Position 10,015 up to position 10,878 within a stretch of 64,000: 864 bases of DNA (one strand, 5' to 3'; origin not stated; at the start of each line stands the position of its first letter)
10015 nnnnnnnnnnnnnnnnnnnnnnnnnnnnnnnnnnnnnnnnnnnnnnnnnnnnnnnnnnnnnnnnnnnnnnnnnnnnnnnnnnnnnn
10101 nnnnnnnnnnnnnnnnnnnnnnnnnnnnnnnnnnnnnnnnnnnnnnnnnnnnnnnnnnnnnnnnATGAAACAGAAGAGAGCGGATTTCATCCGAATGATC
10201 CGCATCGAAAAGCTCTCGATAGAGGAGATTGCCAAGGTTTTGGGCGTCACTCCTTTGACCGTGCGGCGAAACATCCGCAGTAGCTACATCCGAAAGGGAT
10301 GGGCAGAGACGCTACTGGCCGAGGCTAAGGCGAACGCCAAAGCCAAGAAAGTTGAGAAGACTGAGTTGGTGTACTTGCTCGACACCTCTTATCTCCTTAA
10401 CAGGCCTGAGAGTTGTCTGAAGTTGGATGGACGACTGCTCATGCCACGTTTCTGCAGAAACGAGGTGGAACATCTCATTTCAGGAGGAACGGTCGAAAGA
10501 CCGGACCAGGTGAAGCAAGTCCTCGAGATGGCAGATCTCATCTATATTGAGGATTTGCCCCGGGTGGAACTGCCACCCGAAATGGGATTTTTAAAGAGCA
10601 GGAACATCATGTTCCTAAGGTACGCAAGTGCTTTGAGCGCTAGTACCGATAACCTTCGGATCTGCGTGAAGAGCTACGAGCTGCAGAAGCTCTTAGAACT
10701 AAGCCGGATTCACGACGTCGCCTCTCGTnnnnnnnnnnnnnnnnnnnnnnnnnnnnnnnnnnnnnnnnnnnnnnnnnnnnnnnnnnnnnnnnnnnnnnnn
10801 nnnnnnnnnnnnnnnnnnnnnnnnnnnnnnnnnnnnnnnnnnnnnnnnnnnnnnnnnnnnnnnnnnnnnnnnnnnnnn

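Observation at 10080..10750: GC-rich (~50%) foreign islet carrying an intact HTH plus PIN-like ORF, inserted next to copy A of the 155-bp repeat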

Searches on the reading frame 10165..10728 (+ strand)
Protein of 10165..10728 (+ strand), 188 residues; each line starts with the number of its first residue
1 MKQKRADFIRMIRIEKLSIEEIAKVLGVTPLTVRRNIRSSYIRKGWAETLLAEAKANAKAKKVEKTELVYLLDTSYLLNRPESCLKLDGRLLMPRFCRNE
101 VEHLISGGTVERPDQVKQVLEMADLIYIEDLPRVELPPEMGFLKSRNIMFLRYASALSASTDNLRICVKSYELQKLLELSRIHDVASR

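Call 4: search_protein_families(library=pfam, proteins=[window:10165-10728:+], max_evalue=1)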
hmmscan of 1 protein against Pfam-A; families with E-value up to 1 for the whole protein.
window:10165-10728:+ (188 aa): 12 families
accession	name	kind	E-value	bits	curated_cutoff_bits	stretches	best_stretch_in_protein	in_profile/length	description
PF08281.18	Sigma70_r4_2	-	8.4e-06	25.8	25.7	1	5-37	15-47/54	Sigma-70, region 4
PF13384.12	HTH_23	-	0.00015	21.9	24.6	1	3-38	5-39/50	Homeodomain-like domain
PF04545.22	Sigma70_r4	-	0.0011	18.9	24.1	1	7-36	11-40/50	Sigma-70, region 4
PF08220.18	HTH_DeoR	-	0.0023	18.1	21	1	15-37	13-35/57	DeoR-like helix-turn-helix domain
PF07638.17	Sigma70_ECF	-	0.022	15.1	21.1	1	6-46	141-178/185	ECF sigma factor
PF08279.18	HTH_11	-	0.024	14.9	25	1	8-38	5-37/55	HTH domain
PF12840.13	HTH_20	-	0.026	14.9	27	1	5-38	6-40/51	Helix-turn-helix domain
PF12728.13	HTH_17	-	0.028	15.1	27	1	17-41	2-26/51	Helix-turn-helix domain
PF13551.12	HTH_29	-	0.053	14.1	28.1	1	15-38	10-34/64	Winged helix-turn helix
PF15978.11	TnsD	-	0.063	12.7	32.4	1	13-49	196-232/355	Tn7-like transposition protein D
PF13936.12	HTH_38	-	0.068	13.4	27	1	14-38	18-42/44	Helix-turn-helix domain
PF06971.19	Put_DNA-bind_N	-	0.078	13.5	27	1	14-35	25-46/49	Putative DNA-binding protein N-terminus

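Call 5: search_protein_families(library=phrogs, proteins=[window:10165-10728:+], max_evalue=1)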
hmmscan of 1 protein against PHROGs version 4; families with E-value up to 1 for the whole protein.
window:10165-10728:+ (188 aa): 19 families
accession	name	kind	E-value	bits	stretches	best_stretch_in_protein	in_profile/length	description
phrog_6058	-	unknown function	0.016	15.9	1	15-47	23-55/113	-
phrog_1740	-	transcription regulation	0.017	14.6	1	2-39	170-207/567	RNA polymerase sigma factor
phrog_6377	-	unknown function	0.019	16.1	1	3-42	11-49/131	-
phrog_32138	-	DNA, RNA and nucleotide metabolism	0.024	15.6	0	18-41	20-43/54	DNA binding protein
phrog_14147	-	transcription regulation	0.031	14.7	1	8-39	12-44/256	transcriptional regulator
phrog_3396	-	DNA, RNA and nucleotide metabolism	0.039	14.5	1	10-38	51-79/229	segregation and condensation complex subunit ScpB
phrog_3855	-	DNA, RNA and nucleotide metabolism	0.059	14.8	1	2-38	65-101/115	HTH DNA binding protein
phrog_517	-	DNA, RNA and nucleotide metabolism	0.065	15.1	1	4-41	89-126/128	HTH DNA binding protein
phrog_323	-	transcription regulation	0.091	13.3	1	9-42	154-190/319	transcriptional regulator, D5-like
phrog_7067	-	head and packaging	0.1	13.8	1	16-37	31-52/56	terminase small subunit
phrog_769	-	transcription regulation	0.14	13.2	1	4-54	12-59/89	transcriptional repressor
phrog_4151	-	DNA, RNA and nucleotide metabolism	0.14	13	1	15-50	19-50/154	DNA binding protein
phrog_664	-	DNA, RNA and nucleotide metabolism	0.14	13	1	16-54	52-82/210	DNA binding protein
phrog_11138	-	unknown function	0.17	13.1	1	2-37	93-128/142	-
phrog_1206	-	head and packaging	0.25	12.1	1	16-64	20-64/207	terminase small subunit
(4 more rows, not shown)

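Call 6: search_protein_families(library=ncbifam, proteins=[window:10165-10728:+], max_evalue=1)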
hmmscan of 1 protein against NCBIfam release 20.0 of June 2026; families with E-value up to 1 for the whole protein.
window:10165-10728:+ (188 aa): 13 families
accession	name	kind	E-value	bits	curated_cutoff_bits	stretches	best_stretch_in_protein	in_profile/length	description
TIGR02985.1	Sig70_bacteroi1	subfamily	0.0018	18.5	126.4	1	6-40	120-154/162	RNA polymerase sigma-70 factor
TIGR02937.1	sigma70-ECF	superfamily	0.0032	17.1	42.9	1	7-38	124-155/165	sigma-70 family RNA polymerase sigma factor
TIGR01764.1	excise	domain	0.0035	17.7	28.8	1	17-39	2-24/49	excisionase family DNA-binding protein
NF007229.0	PRK09647.1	equivalog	0.0064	15.8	265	1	12-65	166-217/220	RNA polymerase sigma factor SigE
NF008888.0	PRK11922.1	equivalog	0.012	15.2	204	1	12-35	160-183/231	RNA polymerase sigma factor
NF058625.1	sigma_PG0214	equivalog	0.019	14.7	130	1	7-37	120-150/170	GFO_1088 family ECF-type sigma factor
NF005644.0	PRK07408.1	subfamily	0.02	14.6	261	1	3-38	208-243/258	RNA polymerase sigma factor SigF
NF033546.1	transpos_IS21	equivalog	0.028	13.9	160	1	10-57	2-47/294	IS21 family transposase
NF003257.0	PRK04217.1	equivalog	0.047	13.8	115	1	4-51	46-91/110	hypothetical protein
TIGR03879.1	near_KaiC_dom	domain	0.053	14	65.1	1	16-40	35-59/91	probable regulatory domain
TIGR02984.1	Sig-70_plancto1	subfamily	0.061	12.9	183.75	1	1-35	141-175/189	RNA polymerase sigma-70 factor, Planctomycetaceae-specific subfamily 1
NF009168.0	PRK12515.1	subfamily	0.095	12.2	236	1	6-53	137-182/189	RNA polymerase sigma factor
NF033545.0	transpos_IS630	equivalog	0.13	11.7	100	1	9-67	5-63/299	IS630 family transposase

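Call 9: find_homologous_proteins(query=window:10165-10728:+)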
Query window:10165-10728:+ (188 aa): 1 proteins with E <= 0.001 among 205 candidates.
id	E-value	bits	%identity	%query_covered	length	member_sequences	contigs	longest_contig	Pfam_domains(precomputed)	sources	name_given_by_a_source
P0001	6.6e-115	399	100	100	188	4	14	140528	PF08281.19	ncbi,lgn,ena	-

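Call 13: find_encoding_contigs(protein=P0001, flank=10000, max_places=10)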
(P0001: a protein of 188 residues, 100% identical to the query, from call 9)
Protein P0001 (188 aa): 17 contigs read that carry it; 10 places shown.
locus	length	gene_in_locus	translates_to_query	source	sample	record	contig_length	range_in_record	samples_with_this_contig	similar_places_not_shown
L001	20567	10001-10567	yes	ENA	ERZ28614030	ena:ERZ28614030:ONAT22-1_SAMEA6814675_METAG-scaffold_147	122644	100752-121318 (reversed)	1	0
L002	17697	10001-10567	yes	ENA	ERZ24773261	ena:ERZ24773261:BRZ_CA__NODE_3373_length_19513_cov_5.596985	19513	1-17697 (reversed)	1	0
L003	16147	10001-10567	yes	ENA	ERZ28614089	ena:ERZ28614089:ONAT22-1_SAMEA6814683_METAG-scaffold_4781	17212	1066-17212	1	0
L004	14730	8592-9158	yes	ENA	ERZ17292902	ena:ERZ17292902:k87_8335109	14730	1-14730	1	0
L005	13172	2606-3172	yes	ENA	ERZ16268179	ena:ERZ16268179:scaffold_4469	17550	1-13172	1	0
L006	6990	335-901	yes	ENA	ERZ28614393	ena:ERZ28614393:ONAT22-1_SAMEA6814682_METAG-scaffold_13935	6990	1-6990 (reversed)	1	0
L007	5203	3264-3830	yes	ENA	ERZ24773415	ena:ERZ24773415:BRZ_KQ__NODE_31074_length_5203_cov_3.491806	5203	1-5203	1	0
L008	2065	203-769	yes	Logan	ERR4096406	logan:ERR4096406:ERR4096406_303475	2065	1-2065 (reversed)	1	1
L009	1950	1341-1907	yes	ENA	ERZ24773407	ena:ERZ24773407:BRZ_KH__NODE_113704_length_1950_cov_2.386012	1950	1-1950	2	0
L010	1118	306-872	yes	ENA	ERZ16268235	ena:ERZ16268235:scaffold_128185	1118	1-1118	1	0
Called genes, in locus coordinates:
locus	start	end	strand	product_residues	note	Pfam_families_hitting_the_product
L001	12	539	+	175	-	PF01035:DNA_binding_1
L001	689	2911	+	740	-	-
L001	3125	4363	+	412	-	PF06838:Met_gamma_lyase, PF00155:Aminotran_1_2 (faint), PF01053:Cys_Met_Meta_PP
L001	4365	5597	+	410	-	PF00890:FAD_binding_2, PF01134:GIDA, PF01266:DAO (weak), PF01494:FAD_binding_3 (weak), PF03486:HI0933_like, PF12831:FAD_oxidored, PF07992:Pyr_redox_2, PF22780:HI0933_like_1st, +7 more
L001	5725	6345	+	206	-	PF01205:Impact_N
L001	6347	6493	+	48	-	-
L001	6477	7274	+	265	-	PF00072:Response_reg, PF08769:Spo0A_C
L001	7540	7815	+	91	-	PF12844:HTH_19, PF13560:HTH_31, PF01381:HTH_3, PF13443:HTH_26 (weak)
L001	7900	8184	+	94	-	PF12844:HTH_19, PF13560:HTH_31 (weak), PF01381:HTH_3, PF13443:HTH_26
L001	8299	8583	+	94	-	PF12844:HTH_19, PF01381:HTH_3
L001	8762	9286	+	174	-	PF00149:Metallophos, PF12850:Metallophos_2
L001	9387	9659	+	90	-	-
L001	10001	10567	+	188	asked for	PF08281:Sigma70_r4_2 (faint)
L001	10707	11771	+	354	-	PF03462:PCRF, PF00472:RF-1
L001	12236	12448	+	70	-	PF01248:Ribosomal_L7Ae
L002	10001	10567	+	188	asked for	PF08281:Sigma70_r4_2 (faint)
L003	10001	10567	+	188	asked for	PF08281:Sigma70_r4_2 (faint)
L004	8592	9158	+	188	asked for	PF08281:Sigma70_r4_2 (faint)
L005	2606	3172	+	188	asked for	PF08281:Sigma70_r4_2 (faint)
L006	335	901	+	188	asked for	PF08281:Sigma70_r4_2 (faint)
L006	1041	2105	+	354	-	PF03462:PCRF, PF00472:RF-1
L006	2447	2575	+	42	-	-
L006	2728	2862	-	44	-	-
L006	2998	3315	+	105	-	PF00764:Arginosuc_synth (weak), PF02540:NAD_synthase, PF03054:tRNA_Me_trans, PF06508:QueC (weak)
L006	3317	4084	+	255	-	PF03054:tRNA_Me_trans, PF20259:tRNA_Me_trans_M, PF20258:tRNA_Me_trans_C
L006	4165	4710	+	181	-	PF18306:LDcluster4, PF03641:Lysine_decarbox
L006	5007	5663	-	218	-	PF00395:SLH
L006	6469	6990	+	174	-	?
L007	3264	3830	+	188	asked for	PF08281:Sigma70_r4_2 (faint)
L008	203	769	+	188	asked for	PF08281:Sigma70_r4_2 (faint)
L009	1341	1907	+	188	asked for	PF08281:Sigma70_r4_2 (faint)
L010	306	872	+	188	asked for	PF08281:Sigma70_r4_2 (faint)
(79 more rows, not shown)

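Call 14: list_cluster_members(proteins=[P0001])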
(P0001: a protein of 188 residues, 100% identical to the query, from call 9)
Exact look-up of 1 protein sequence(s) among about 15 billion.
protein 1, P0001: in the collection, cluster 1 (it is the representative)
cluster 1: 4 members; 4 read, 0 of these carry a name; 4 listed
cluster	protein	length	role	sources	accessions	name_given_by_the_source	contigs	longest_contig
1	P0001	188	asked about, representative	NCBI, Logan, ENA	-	-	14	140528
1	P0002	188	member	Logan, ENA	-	-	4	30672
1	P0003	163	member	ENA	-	-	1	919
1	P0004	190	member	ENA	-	-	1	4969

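Call 17: search_protein_representatives(protein=window:10165-10728:+)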
Query: 188 residues. Proteins with E-value up to 0.001 (for the whole library): 14; up to 1e-10: 3; up to 1e-30: 1. The best 14 are listed.
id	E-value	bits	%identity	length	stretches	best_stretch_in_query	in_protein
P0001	2.1e-115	398.7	100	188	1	1-188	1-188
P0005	4.6e-17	78.7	36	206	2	53-177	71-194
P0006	4.2e-13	65.8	37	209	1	5-180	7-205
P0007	1.3e-10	57.7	29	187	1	6-180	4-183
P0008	5.5e-10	55.7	38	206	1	8-180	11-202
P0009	1.2e-09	54.6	30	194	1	7-165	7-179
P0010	2.9e-09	53.3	31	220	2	70-174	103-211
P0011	9.2e-09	51.7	34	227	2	7-70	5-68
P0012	1.8e-07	47.5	34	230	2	8-62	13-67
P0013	3.9e-07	46.4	33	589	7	11-58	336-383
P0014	9.4e-07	45.1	34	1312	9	5-74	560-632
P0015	6.2e-05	39.2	29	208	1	7-181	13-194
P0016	1.3e-04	38.1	38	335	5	2-40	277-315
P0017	3.6e-04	36.7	37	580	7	10-65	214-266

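Call 22: find_homologous_proteins(query=A1, max_evalue=0.001)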
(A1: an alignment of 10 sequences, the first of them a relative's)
Query A1 (10 sequences) (188 aa, profile of the alignment): 16 proteins with E <= 0.001 among 4171 candidates.
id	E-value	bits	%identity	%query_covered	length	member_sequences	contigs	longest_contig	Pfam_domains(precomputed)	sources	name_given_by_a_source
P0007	2.9e-67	244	27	95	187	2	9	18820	-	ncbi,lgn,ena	-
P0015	1.1e-56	210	27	92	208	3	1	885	PF13638.13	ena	-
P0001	3.7e-55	205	100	100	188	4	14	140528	PF08281.19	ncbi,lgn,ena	-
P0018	1.3e-36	144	25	90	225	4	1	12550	-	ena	-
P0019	7.5e-32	128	25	91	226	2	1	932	-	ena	-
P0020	1.4e-27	114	23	88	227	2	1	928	-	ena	-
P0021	1.7e-27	114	35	54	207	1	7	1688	-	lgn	-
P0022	2.4e-27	114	24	85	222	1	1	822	-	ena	-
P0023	1.6e-26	111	33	53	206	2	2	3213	-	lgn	-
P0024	1.8e-25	108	36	51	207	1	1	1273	-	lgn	-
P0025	6.2e-25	106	34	51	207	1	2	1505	-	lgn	-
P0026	7.0e-24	102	27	51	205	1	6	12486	-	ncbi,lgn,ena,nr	ncbi:MAG: hypothetical protein J6O41_02450 [Clostridia bacterium]|nr:hypothetical protein [Clostridi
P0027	5.3e-23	100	26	94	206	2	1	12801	-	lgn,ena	-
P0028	8.6e-23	99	26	95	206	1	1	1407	-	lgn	-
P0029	1.4e-15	75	25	51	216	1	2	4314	-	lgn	-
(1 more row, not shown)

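Call 23: find_encoding_contigs(protein=P0007, flank=8000, max_places=4)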
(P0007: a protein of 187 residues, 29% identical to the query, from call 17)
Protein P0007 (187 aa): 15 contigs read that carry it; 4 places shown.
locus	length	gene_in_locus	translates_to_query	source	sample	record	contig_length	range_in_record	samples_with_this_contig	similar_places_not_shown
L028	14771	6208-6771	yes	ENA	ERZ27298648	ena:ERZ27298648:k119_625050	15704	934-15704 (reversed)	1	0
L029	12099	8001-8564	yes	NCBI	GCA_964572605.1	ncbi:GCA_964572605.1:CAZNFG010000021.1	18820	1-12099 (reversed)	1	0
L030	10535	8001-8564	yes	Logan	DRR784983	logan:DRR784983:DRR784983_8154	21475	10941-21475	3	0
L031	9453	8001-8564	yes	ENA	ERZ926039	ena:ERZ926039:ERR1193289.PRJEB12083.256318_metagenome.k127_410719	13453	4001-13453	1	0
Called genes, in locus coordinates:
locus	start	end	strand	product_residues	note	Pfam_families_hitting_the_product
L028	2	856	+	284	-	?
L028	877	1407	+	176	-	PF01928:CYTH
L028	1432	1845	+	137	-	PF00583:Acetyltransf_1, PF13673:Acetyltransf_10, PF13508:Acetyltransf_7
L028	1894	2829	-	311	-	PF04055:Radical_SAM, PF16199:Radical_SAM_C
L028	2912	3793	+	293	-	PF02811:PHP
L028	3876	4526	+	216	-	PF02223:Thymidylate_kin (weak)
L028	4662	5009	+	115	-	-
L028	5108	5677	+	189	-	-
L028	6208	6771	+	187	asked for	-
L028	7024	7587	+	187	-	PF13302:Acetyltransf_3, PF13420:Acetyltransf_4, PF13523:Acetyltransf_8 (weak), PF00583:Acetyltransf_1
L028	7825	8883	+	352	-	PF03462:PCRF, PF00472:RF-1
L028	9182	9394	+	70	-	PF01248:Ribosomal_L7Ae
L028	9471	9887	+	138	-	PF00164:Ribosom_S12_S23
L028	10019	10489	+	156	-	PF00177:Ribosomal_S7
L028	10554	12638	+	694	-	PF00009:GTP_EFTU, PF03144:GTP_EFTU_D2, PF22042:EF-G_D2, PF14492:EFG_III, PF16658:RF3_C (weak), PF03764:EFG_IV, PF00679:EFG_C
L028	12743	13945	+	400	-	PF00009:GTP_EFTU, PF03144:GTP_EFTU_D2, PF03143:GTP_EFTU_D3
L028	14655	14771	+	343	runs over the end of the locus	PF02504:FA_synthesis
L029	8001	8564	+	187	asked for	-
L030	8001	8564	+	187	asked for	-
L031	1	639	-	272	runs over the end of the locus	-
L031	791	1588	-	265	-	-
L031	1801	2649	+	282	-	PF01545:Cation_efflux, PF16916:ZT_dimer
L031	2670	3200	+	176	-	PF01928:CYTH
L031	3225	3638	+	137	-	PF00583:Acetyltransf_1, PF13673:Acetyltransf_10, PF13508:Acetyltransf_7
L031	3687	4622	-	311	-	PF04055:Radical_SAM, PF16199:Radical_SAM_C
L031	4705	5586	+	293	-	PF02811:PHP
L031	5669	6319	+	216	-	PF02223:Thymidylate_kin (weak)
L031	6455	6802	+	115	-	-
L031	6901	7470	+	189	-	-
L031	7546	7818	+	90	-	-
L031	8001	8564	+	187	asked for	-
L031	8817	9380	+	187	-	PF13302:Acetyltransf_3, PF13420:Acetyltransf_4, PF13523:Acetyltransf_8 (weak), PF00583:Acetyltransf_1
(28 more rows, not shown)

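Call 24: find_encoding_contigs(protein=P0018, flank=8000, max_places=3)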
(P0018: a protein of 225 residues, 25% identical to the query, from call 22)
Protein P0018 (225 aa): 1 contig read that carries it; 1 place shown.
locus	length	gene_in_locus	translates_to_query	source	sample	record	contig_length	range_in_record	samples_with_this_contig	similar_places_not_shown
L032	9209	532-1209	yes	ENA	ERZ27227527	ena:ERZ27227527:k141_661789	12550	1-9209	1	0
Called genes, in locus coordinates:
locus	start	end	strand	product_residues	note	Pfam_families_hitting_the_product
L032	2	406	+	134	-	?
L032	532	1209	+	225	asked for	-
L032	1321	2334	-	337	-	PF18907:DUF5662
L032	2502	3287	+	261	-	PF01522:Polysacc_deac_1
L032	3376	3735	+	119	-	PF02463:SMC_N, PF13175:AAA_15 (weak), PF13476:AAA_23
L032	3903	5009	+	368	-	-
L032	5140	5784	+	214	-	PF04542:Sigma70_r2, PF04545:Sigma70_r4, PF01381:HTH_3 (weak)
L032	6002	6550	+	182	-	PF02659:Mntp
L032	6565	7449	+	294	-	PF04055:Radical_SAM, PF13353:Fer4_12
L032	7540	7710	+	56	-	-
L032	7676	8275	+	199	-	PF01416:PseudoU_synth_1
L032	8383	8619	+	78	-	PF01479:S4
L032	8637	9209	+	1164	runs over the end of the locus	PF02811:PHP, PF07733:DNA_pol3_alpha, PF17657:DNA_pol3_finger, PF14579:HHH_6, PF01336:tRNA_anti-codon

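Call 25: find_encoding_contigs(protein=P0026, flank=8000, max_places=3)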
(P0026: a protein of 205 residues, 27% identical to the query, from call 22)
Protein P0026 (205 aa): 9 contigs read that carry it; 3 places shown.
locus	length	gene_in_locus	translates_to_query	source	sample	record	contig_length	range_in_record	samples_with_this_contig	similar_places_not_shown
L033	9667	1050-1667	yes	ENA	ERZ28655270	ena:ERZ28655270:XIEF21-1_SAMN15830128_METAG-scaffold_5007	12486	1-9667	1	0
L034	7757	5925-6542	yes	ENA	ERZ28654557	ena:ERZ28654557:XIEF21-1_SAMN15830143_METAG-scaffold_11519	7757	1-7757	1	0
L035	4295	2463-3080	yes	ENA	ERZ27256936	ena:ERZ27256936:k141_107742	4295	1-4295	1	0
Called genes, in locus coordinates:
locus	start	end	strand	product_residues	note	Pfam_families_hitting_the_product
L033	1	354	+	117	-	?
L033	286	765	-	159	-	PF01926:MMR_HSR1, PF02421:FeoB_N, PF00350:Dynamin_N (faint), PF00009:GTP_EFTU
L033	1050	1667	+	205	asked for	-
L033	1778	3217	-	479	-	PF00224:PK, PF02887:PK_C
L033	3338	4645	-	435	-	PF00342:PGI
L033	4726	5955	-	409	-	PF07454:SpoIIP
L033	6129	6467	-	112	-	-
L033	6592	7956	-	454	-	PF02878:PGM_PMM_I, PF02879:PGM_PMM_II, PF02880:PGM_PMM_III, PF00408:PGM_PMM_IV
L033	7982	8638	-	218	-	PF19567:CpsB_CapC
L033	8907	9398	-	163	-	PF04892:VanZ-LLP1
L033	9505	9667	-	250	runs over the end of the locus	-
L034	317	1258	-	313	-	-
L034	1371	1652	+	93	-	-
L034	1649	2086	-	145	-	PF02580:Tyr_Deacylase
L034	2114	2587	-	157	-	-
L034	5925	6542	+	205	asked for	-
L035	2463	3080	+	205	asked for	-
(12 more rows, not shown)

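Call 26: find_encoding_contigs(protein=P0027, flank=8000, max_places=3)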
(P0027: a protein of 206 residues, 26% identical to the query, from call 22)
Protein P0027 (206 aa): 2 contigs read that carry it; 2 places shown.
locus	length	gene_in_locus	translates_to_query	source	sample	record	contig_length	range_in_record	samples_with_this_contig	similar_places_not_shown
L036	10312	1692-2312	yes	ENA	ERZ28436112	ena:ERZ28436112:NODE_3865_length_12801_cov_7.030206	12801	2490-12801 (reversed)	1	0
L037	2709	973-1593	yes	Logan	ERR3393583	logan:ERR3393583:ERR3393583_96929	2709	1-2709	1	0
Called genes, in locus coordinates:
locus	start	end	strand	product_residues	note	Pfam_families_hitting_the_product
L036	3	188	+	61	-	?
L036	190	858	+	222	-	PF00849:PseudoU_synth_2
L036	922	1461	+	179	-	PF00300:His_Phos_1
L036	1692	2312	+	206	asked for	-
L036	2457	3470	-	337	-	PF18907:DUF5662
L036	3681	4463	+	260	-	PF01522:Polysacc_deac_1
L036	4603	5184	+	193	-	-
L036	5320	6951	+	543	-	PF02463:SMC_N, PF13175:AAA_15 (weak)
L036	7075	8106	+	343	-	-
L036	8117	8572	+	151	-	-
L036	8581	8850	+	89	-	-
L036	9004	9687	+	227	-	PF04542:Sigma70_r2, PF04545:Sigma70_r4, PF01381:HTH_3 (weak)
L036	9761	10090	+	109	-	-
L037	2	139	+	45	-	?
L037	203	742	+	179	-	PF00300:His_Phos_1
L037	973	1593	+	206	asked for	-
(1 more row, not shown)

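Call 35: find_related_loci(query=A2, collection=viral_contigs, flank=8000)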
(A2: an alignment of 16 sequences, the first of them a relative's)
Query A2 (188 aa) in viral_contigs; peptide patterns used: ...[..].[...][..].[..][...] (x = any residue, [..] = any of these).
443 stretches matched a pattern, but none encodes a relative of the query by tblastn (E <= 1e-3).
